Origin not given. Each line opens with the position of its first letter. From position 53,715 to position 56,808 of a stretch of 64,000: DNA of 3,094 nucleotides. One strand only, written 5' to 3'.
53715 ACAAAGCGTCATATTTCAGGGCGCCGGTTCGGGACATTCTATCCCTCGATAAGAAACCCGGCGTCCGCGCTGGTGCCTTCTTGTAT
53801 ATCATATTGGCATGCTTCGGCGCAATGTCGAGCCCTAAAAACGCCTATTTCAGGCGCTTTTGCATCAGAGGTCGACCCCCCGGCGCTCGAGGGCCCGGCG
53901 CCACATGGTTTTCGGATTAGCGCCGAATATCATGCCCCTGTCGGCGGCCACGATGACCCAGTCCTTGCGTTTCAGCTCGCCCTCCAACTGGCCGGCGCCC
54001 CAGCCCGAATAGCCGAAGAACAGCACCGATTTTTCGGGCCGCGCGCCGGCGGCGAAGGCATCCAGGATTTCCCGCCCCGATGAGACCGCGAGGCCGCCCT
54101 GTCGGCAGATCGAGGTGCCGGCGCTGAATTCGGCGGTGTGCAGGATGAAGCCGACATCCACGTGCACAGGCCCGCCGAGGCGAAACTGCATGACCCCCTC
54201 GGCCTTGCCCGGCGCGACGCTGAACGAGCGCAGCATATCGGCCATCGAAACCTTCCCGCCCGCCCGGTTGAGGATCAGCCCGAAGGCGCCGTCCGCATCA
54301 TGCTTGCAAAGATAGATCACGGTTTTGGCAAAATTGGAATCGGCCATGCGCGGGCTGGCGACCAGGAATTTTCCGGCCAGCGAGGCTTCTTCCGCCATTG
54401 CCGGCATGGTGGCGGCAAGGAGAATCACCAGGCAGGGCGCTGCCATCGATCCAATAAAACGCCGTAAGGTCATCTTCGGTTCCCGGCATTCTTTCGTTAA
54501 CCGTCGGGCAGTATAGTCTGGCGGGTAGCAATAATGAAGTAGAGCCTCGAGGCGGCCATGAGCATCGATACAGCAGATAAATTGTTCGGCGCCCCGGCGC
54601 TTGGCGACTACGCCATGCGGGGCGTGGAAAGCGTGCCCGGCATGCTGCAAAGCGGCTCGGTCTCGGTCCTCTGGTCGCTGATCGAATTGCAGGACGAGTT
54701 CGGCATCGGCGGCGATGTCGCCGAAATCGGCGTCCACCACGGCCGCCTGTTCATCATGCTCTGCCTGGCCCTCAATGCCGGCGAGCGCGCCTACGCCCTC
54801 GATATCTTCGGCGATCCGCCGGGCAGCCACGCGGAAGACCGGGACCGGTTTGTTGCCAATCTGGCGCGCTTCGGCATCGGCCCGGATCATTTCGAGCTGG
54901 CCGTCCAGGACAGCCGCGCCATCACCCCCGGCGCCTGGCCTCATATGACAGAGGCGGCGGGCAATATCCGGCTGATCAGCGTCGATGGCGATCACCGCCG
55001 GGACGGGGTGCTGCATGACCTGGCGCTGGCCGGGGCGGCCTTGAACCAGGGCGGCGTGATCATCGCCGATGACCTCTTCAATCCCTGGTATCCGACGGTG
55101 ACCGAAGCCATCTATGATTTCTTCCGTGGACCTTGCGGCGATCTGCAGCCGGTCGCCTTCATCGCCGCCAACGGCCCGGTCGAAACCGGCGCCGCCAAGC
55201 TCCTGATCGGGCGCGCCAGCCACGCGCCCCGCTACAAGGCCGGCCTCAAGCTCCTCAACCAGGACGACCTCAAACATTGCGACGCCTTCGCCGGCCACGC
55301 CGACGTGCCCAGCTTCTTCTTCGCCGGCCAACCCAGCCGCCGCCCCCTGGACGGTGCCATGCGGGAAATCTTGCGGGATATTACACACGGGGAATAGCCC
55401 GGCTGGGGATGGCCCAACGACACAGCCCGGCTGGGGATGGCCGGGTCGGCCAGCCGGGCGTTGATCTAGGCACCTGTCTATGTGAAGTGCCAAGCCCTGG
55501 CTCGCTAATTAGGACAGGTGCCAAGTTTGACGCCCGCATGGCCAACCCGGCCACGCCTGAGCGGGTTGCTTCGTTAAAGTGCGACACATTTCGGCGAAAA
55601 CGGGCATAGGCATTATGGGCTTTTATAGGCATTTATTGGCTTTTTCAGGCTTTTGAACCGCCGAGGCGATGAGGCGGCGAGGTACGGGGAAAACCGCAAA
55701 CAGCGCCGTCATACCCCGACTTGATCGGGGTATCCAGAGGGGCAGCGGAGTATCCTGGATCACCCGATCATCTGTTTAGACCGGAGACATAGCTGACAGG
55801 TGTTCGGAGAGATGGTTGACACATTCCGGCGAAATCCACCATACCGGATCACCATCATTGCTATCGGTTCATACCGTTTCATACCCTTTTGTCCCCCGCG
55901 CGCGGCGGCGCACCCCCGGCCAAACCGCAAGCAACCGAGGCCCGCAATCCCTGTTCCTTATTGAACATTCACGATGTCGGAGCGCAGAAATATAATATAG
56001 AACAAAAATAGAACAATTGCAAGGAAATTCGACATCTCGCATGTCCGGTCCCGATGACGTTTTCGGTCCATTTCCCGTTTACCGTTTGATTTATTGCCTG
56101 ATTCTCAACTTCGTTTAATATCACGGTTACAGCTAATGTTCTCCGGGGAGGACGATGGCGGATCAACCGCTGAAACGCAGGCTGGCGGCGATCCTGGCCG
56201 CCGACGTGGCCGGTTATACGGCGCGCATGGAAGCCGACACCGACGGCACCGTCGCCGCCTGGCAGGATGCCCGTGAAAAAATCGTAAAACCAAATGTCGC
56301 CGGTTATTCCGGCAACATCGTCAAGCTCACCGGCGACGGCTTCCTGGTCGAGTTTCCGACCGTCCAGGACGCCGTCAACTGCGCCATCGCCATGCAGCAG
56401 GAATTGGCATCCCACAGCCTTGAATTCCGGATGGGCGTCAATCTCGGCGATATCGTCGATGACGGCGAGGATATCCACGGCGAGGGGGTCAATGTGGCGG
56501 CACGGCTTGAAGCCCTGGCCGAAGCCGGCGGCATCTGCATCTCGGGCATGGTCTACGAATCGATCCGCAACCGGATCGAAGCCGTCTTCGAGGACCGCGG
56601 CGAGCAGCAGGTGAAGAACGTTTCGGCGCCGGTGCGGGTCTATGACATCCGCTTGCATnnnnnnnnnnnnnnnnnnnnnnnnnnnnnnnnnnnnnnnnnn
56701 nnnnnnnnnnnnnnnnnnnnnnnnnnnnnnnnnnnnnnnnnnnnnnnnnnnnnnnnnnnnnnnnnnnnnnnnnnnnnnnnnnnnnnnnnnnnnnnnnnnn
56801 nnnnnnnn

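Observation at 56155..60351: Class III nucleotidyl cyclase carrying three tandem ~400-aa (TolB-N-like + TPR) modules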

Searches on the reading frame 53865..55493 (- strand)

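Call 79: search_protein_families(library=pfam, proteins=[window:53865-55493:-], max_evalue=0.0001)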
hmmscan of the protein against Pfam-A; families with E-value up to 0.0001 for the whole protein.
window:53865-55493:- (542 aa): 1 family
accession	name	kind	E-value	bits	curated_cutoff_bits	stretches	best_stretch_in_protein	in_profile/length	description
PF02622.21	DUF179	-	2e-40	138.8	27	1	381-539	1-157/157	AlgH-like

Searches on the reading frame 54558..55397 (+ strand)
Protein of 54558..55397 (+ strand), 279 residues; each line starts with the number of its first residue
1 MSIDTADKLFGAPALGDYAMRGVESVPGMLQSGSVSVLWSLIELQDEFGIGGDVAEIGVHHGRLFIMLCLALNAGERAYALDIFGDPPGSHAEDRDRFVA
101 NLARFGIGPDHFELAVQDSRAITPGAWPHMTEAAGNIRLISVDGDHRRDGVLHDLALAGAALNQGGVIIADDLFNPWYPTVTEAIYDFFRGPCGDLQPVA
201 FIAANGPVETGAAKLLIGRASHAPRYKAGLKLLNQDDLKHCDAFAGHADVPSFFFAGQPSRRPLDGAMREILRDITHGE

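Call 21: search_protein_families(library=pfam, proteins=[window:54558-55397:+], max_evalue=0.00001)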
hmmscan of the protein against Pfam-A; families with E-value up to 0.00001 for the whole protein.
window:54558-55397:+ (279 aa): 1 family
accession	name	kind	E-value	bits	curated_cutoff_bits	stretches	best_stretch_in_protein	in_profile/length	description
PF13578.12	Methyltransf_24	-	9.1e-14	52.7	26.3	1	56-172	2-104/105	Methyltransferase domain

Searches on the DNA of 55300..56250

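Call 60: search_rna_families(source=window, start=55300, end=56250, threshold=evalue, max_evalue=1)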
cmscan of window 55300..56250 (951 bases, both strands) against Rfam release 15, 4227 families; matches with E-value up to 1: 0.
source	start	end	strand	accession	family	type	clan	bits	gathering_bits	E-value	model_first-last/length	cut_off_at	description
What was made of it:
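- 55398..56154 (.): 757-nt non-coding region upstream of the cyclase gene. It holds a sigma-70-like site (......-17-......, 55968-55996) and an 18-nt direct repeat at its 5' end. No Rfam match (call 60).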

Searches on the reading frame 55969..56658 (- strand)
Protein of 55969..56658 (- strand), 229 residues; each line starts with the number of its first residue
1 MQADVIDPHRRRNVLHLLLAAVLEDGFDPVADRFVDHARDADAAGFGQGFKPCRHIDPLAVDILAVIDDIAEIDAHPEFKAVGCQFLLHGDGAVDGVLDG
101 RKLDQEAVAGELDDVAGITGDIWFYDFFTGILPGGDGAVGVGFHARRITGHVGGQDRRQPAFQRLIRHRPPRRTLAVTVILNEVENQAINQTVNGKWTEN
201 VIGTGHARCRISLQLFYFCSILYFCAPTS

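Call 79: search_protein_families(library=pfam, proteins=[window:55969-56658:-], max_evalue=0.0001)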
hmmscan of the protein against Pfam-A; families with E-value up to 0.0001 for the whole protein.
window:55969-56658:- (229 aa): 0 families
